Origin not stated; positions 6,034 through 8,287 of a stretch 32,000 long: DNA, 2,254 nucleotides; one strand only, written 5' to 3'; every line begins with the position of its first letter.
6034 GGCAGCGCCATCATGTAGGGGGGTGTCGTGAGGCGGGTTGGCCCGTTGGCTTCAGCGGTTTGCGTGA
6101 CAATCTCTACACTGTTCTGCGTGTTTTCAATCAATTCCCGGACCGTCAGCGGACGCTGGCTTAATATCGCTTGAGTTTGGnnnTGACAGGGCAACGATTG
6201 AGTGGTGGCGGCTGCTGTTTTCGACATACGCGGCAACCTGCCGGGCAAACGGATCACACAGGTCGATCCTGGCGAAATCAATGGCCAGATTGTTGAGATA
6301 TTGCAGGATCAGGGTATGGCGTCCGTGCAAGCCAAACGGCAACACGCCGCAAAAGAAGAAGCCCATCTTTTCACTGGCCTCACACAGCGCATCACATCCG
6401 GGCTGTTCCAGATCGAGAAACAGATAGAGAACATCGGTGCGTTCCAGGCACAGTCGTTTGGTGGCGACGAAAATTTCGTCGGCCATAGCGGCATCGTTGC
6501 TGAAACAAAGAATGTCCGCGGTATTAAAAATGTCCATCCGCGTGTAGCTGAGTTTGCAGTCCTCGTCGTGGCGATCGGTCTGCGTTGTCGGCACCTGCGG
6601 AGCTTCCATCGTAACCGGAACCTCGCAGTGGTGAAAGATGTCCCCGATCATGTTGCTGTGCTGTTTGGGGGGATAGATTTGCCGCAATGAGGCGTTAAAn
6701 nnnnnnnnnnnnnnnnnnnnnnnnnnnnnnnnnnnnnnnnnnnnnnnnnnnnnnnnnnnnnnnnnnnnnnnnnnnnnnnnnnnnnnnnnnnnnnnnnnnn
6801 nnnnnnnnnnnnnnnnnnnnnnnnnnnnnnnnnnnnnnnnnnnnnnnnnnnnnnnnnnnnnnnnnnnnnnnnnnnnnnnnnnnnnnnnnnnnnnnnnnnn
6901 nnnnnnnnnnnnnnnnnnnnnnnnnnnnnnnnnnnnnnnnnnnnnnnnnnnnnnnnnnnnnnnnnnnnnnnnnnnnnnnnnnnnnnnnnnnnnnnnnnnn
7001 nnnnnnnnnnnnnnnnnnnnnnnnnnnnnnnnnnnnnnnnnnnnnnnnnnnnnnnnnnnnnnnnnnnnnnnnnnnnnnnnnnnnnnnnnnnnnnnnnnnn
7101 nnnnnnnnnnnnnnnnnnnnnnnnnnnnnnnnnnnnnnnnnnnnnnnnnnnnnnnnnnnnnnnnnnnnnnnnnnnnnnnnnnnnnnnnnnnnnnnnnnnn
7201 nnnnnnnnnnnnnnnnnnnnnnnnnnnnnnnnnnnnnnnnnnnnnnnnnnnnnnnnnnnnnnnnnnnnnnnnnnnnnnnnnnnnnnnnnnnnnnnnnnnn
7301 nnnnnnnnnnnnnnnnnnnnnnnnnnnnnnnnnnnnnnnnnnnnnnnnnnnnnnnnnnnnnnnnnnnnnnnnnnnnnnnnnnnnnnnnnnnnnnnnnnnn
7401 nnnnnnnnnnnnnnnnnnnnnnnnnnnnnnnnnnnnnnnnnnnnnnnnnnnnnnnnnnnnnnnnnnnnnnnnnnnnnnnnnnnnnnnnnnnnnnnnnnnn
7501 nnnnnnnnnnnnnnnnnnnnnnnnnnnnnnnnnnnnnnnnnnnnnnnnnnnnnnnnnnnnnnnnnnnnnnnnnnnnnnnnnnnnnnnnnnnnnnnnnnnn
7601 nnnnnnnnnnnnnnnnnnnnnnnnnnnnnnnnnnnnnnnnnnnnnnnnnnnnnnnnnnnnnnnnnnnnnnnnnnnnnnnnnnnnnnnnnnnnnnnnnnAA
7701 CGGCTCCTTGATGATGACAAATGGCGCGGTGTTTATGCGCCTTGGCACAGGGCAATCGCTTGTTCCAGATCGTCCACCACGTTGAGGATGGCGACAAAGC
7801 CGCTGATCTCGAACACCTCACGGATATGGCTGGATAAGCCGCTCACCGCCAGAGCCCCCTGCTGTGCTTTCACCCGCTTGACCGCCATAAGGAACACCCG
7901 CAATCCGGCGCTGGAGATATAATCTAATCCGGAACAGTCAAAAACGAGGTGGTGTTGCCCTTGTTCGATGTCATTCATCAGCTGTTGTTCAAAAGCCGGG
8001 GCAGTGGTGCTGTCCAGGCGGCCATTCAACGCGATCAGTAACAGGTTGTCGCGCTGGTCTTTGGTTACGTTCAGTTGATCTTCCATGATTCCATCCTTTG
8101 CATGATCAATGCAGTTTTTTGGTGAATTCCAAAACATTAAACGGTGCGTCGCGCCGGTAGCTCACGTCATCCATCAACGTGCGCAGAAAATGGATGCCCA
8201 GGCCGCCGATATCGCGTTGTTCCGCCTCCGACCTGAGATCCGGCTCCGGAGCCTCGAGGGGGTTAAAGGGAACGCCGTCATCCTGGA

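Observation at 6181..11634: A partner-switching operon has no sigma factor, and its anti-sigma-like kinase module is fused to a GNAT acetyltransferase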

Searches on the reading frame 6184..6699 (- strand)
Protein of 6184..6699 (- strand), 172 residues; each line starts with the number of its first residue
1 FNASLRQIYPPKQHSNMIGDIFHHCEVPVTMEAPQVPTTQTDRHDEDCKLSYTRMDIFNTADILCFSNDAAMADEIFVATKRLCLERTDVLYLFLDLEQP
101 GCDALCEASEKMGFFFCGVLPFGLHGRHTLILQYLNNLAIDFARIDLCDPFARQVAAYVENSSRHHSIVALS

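Call 49: predict_structure(alignment_id=A4)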
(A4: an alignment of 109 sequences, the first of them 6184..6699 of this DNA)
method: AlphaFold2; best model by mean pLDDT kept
length: 172 residues; sequences in the alignment: 109
mean_pLDDT: 92.4   pTM: 0.88
mean pLDDT of the five models: 92.4, 92.1, 91.9, 91.5, 91.2
residues with pLDDT >= 90: 145; 70-90: 12; 50-70: 15; < 50: 0
segments of 3 or more residues with pLDDT < 50: none
pLDDT, mean of each block of 10 residues (from residue 1): 87 98 97 76 69 96 96 97 98 97 96 98 96 97 97 98 86 58
secondary structure, 60 per line:
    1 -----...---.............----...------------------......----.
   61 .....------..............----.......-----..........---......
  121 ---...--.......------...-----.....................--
elements in order: E6-8 H12-24 E29-31 E50-55 E60-65 H72-85 E90-96 H102-111 E115-120 E129-135 H150-170
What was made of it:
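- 6184..6699 (-): C-terminal domain of FUS505 (res 334-505), probably a degenerate second GNAT-like domain. Invariant residues are G451, P454 and Q466. AF2 of the domain alone gives pLDDT 92.4 (call 49).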

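Call 51: fold_search(model_id=the predicted structure, library=pdb)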
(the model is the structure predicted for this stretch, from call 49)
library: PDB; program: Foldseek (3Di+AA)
matches with E <= 10: 1065; with E <= 0.001: 0
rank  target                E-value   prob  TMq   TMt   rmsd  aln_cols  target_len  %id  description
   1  7kwh_F                3.2e-03  1.00  0.36  0.37   4.2        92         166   15  Spermidine N-acetyltransferase SpeG K23-Y30 chimera from Vibrio cholerae and hSSAT (released 2020-12-16)
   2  4pv6_B                3.7e-03  1.00  0.40  0.45   3.5        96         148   17  Crystal Structure Analysis of Ard1 from Thermoplasma volcanium (released 2015-01-21)
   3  2cnm_A                4.2e-03  1.00  0.38  0.42   5.9       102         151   11  RimI - Ribosomal S18 N-alpha-protein acetyltransferase in complex with a bisubstrate inhibitor (Cterm-Arg-Arg-Phe-Tyr- (released 2007-05-22)
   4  4zb3                  4.4e-03  1.00  0.43  0.29   2.9        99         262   14  Crystal structure of the apo AtNUDT7 (released 2015-09-09)
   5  5c82                  4.7e-03  1.00  0.40  0.40   3.7        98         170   12  Crystal structure of Nourseothricin acetyltransferase (released 2016-06-29)
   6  4hnw_B                5.8e-03  0.97  0.36  0.33  13.8       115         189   10  The NatA Acetyltransferase Complex Bound To Inositol Hexakisphosphate (released 2014-03-26)
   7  2ob0_C                5.8e-03  0.94  0.38  0.39  13.8       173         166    9  Human MAK3 homolog in complex with Acetyl-CoA (released 2006-12-26)
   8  4hny_B                6.1e-03  0.75  0.34  0.28  20.3       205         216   10  Apo N-terminal acetyltransferase complex A (released 2014-03-26)
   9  6wf5_A                6.6e-03  0.90  0.35  0.36  13.0       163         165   10  Crystal structure of human Naa50 in complex with a truncated cofactor derived inhibitor (compound 2) (released 2020-07-01)
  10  4pv6_F                7.0e-03  0.99  0.36  0.41   4.1       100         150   14  Crystal Structure Analysis of Ard1 from Thermoplasma volcanium (released 2015-01-21)
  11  4zbp_C                7.5e-03  1.00  0.41  0.28   3.4        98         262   15  Crystal structure of the AMPCPR-bound AtNUDT7 (released 2015-09-09)
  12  7kwh_D                7.5e-03  1.00  0.36  0.38   4.4        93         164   15  Spermidine N-acetyltransferase SpeG K23-Y30 chimera from Vibrio cholerae and hSSAT (released 2020-12-16)
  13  8gxk_B                8.0e-03  0.98  0.36  0.34   8.5       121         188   15  Pseudomonas jinjuensis N-acetyltransferase (released 2022-10-12)
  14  3pzj_B                8.5e-03  1.00  0.40  0.38   3.3        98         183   20  Crystal structure of a probable acetyltransferases (GNAT family) from Chromobacterium violaceum ATCC 12472 (released 2011-01-19)
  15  7kwh_A                8.5e-03  1.00  0.38  0.39   3.8        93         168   18  Spermidine N-acetyltransferase SpeG K23-Y30 chimera from Vibrio cholerae and hSSAT (released 2020-12-16)
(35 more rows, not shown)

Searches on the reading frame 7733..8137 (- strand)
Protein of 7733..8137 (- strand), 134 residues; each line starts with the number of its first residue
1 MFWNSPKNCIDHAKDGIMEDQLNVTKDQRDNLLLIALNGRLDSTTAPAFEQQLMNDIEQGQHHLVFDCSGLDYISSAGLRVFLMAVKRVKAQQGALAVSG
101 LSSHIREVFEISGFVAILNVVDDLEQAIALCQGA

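Call 3: search_protein_families(library=pfam, proteins=[window:7733-8137:-], max_evalue=0.1)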
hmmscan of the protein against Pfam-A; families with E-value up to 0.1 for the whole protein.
window:7733-8137:- (134 aa): 2 families
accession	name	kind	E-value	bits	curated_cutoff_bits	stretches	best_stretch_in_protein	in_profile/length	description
PF01740.26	STAS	-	1.1e-22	80.2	22.6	1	24-127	2-106/106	STAS domain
PF13466.11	STAS_2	-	1.3e-16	61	29.2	1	35-114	1-79/80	STAS domain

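Call 7: search_protein_families(library=ncbifam, proteins=[window:7733-8086:-], max_evalue=0.01)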
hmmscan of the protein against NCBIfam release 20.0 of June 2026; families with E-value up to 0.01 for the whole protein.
window:7733-8086:- (117 aa): 5 families
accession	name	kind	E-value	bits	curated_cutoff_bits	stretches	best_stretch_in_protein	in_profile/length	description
TIGR00377.1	ant_ant_sig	superfamily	5.9e-23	80.8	53.45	1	4-109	2-108/108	anti-sigma factor antagonist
TIGR02886.1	spore_II_AA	equivalog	8.5e-17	61.1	114.75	1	10-111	4-106/106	anti-sigma F factor antagonist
NF033618.0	mlaB_1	equivalog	0.00014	22.2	90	1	18-93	12-84/94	lipid asymmetry maintenance protein MlaB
NF002134.0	PRK00971.1-4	equivalog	0.0035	16.1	557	1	8-82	322-395/429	glutaminase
NF047705.1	slr1659_superfam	superfamily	0.0054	17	100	1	6-83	9-88/111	slr1659 superfamily regulator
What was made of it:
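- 7733..8086 (-): Single-domain STAS protein (117 aa). The predicted phospho-acceptor is Ser59 (codon 7910-7912) in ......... PF01740, E 1.1e-22, and TIGR00377, E 5.9e-23 (calls 3, 7).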

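Call 88: search_protein_families(library=padloc, proteins=[window:7733-8086:-], max_evalue=0.001)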
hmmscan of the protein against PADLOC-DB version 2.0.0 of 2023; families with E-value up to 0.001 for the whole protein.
window:7733-8086:- (117 aa): 0 families
